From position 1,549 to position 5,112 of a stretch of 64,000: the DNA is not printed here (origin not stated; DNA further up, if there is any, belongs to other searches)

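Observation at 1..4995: Type I R-M system with hsdM-hsdS-hsdR gene order in the immigration-control region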

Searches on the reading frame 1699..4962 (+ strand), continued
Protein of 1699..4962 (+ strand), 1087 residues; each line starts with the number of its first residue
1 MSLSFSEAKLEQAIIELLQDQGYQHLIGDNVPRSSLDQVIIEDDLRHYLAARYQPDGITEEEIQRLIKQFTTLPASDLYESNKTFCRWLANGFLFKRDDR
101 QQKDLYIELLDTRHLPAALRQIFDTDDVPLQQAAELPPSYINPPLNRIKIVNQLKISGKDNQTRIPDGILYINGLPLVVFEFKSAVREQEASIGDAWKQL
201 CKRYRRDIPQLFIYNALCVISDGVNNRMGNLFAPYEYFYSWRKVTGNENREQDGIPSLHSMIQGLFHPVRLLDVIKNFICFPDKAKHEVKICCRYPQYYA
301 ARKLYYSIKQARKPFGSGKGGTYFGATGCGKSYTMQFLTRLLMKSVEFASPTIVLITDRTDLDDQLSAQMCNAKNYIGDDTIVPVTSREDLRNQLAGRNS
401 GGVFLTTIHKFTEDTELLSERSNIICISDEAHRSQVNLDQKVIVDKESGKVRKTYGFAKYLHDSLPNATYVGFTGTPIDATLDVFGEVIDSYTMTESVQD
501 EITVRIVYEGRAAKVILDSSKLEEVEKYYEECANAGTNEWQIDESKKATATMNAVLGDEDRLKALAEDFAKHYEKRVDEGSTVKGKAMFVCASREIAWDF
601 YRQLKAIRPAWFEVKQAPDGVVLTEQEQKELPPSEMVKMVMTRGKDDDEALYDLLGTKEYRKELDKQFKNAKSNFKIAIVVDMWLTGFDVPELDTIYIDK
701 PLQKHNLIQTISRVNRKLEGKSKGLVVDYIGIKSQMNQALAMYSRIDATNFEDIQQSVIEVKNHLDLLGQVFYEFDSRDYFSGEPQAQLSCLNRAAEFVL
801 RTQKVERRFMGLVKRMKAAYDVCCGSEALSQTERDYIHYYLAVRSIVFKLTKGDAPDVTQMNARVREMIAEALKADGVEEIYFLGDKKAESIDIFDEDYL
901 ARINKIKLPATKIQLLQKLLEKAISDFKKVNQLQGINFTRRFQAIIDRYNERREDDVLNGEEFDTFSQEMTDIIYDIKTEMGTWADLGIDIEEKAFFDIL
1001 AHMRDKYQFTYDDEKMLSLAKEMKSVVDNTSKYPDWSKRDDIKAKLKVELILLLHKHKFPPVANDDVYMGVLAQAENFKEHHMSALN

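Call 48: find_related_loci(query=A1, collection=genome_contigs, flank=5000)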
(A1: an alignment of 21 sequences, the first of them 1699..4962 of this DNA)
Query A1 (1087 aa) in genome_contigs; peptide patterns used: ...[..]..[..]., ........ (x = any residue, [..] = any of these).
434 stretches matched a pattern; 387 encode a relative of the query (tblastn E <= 1e-3); the best 80 are kept; 80 distinct loci.
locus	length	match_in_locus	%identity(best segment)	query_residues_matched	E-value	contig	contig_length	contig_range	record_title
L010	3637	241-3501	100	1-1087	0e+0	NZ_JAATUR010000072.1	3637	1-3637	Escherichia coli strain SCPM-O-B-8794 72length=3637, whole genome shotgun sequence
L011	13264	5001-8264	92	1-1087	0e+0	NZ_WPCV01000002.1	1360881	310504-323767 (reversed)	Citrobacter sp. On2M On2M_2, whole genome shotgun sequence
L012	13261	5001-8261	90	1-1087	0e+0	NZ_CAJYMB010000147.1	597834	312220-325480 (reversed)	MAG: uncultured Pluralibacter sp. isolate S2C87093_SP39, whole genome shotgun sequence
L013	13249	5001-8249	91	1-1084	0e+0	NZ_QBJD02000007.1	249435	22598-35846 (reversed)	Enterobacter sp. RIT418 RIT418_S9_7, whole genome shotgun sequence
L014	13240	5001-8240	91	1-1079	0e+0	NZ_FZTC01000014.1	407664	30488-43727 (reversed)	Klebsiella grimontii strain 06D021, whole genome shotgun sequence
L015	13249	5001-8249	84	1-1084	0e+0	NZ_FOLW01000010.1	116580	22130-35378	Pragia fontium DSM 5563 = ATCC 49100 strain DSM 5563, whole genome shotgun sequence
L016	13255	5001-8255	78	1-1084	0e+0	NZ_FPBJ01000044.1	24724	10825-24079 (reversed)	Xenorhabdus koppenhoeferi strain DSM 18168, whole genome shotgun sequence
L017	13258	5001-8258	77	2-1083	0e+0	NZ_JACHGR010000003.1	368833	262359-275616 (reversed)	Tolumonas osonensis strain DSM 22975 Ga0310461_03, whole genome shotgun sequence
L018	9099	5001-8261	76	1-1082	0e+0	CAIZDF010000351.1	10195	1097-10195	MAG: uncultured Tolumonas sp. isolate YR_bin-2055 genome assembly, contig: bin-2055:351/729, whole genome shotgun sequen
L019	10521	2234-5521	74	1-1080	0e+0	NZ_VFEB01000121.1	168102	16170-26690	Vibrio sp. T20 contig_28_1, whole genome shotgun sequence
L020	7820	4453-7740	74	1-1080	0e+0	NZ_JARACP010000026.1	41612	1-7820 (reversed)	Aliivibrio sp. S4MY1 26, whole genome shotgun sequence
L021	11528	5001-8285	73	1-1082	0e+0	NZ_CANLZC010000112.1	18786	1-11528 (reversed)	Uncultured Shewanella sp. isolate 4-1054.fasta NODE_112, whole genome shotgun sequence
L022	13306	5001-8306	73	1-1081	0e+0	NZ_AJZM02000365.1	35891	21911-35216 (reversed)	Vibrio tasmaniensis 1F-187 1F-187_contig_72, whole genome shotgun sequence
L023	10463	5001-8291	73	1-1081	0e+0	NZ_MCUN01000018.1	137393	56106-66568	Vibrio splendidus strain 10N.286.49.F1 10N.286.49.F1_contig_24, whole genome shotgun sequence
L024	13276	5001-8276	72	1-1084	0e+0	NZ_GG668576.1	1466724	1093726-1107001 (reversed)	Proteus mirabilis ATCC 29906 SCAFFOLD1, whole genome shotgun sequence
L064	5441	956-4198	62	1-1087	0e+0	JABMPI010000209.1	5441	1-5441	MAG: Bacteroidetes bacterium isolate bin.700 k141_1876258, whole genome shotgun sequence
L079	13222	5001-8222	61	2-1087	0e+0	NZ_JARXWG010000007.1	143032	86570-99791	Parabacteroides sp. PF5-9 Ga0505165_07, whole genome shotgun sequence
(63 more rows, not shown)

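Call 53: find_encoding_contigs(protein=P0016, flank=4000, max_places=1)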
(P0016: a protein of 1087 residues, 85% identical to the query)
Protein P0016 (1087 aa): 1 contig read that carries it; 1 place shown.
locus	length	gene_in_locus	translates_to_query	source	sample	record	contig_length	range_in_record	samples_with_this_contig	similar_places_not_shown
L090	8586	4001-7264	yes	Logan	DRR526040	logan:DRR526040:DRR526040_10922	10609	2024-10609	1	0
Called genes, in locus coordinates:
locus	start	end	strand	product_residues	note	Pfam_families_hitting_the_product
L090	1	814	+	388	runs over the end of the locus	PF04471:Mrr_cat, PF22722:NA-iREase1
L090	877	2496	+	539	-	PF12161:HsdM_N, PF02384:N6_Mtase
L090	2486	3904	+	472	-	PF01420:Methylase_S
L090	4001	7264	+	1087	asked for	PF04313:HSDR_N, PF04851:ResIII, PF18766:SWI2_SNF2, PF22679:T1R_D3-like, PF11867:T1RH-like_C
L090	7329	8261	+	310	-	-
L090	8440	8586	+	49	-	?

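Call 54: find_encoding_contigs(protein=P0022, flank=4000, max_places=1)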
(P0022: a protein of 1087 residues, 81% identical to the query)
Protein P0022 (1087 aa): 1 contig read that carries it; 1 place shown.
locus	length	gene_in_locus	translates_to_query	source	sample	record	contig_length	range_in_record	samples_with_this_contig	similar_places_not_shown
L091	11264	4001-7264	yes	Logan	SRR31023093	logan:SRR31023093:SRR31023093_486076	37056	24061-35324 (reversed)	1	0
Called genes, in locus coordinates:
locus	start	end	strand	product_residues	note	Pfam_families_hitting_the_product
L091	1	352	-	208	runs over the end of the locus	PF00081:Sod_Fe_N, PF02777:Sod_Fe_C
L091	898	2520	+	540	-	PF12161:HsdM_N, PF02384:N6_Mtase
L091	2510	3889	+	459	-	PF01420:Methylase_S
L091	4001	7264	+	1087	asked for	PF04313:HSDR_N, PF04851:ResIII, PF18766:SWI2_SNF2, PF22679:T1R_D3-like, PF11867:T1RH-like_C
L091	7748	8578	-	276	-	PF02634:FdhD-NarQ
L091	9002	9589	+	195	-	PF04879:Molybdop_Fe4S4, PF00384:Molybdopterin (weak)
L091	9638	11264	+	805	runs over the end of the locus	PF00384:Molybdopterin, PF01568:Molydop_binding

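Call 55: find_encoding_contigs(protein=P0024, flank=4000, max_places=1)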
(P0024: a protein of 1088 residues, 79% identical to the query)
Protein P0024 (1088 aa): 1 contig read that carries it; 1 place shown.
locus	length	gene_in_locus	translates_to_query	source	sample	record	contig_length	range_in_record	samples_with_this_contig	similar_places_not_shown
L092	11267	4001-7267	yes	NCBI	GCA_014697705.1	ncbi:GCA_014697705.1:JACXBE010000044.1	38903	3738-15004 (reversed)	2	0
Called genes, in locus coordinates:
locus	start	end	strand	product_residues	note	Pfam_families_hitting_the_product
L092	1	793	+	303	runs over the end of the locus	PF14338:Mrr_N, PF04471:Mrr_cat, PF22722:NA-iREase1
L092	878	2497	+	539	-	PF12161:HsdM_N, PF02384:N6_Mtase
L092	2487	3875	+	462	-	PF01420:Methylase_S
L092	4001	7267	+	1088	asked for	PF04313:HSDR_N, PF04851:ResIII, PF18766:SWI2_SNF2, PF22679:T1R_D3-like, PF11867:T1RH-like_C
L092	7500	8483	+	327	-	PF20720:nSTAND3 (weak), PF00004:AAA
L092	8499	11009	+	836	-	PF27160:Y4kK_N (weak), PF00082:Peptidase_S8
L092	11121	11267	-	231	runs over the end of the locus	PF01177:Asp_Glu_race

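Call 56: find_encoding_contigs(protein=P0027, flank=4000, max_places=1)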
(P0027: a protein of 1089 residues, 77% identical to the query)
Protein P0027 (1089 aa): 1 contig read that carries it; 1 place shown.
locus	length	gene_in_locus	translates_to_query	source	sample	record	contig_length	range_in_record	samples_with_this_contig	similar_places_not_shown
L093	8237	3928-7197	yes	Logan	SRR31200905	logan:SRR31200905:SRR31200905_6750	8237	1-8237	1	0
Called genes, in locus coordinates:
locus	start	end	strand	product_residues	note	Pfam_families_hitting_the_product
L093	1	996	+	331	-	?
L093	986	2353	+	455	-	PF01420:Methylase_S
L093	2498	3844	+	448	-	PF01637:ATPase_2, PF13191:AAA_16, PF13173:AAA_14 (weak), PF13401:AAA_22, PF03008:DUF234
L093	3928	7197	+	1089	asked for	PF04313:HSDR_N, PF04851:ResIII, PF18766:SWI2_SNF2, PF22679:T1R_D3-like, PF11867:T1RH-like_C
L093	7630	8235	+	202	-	?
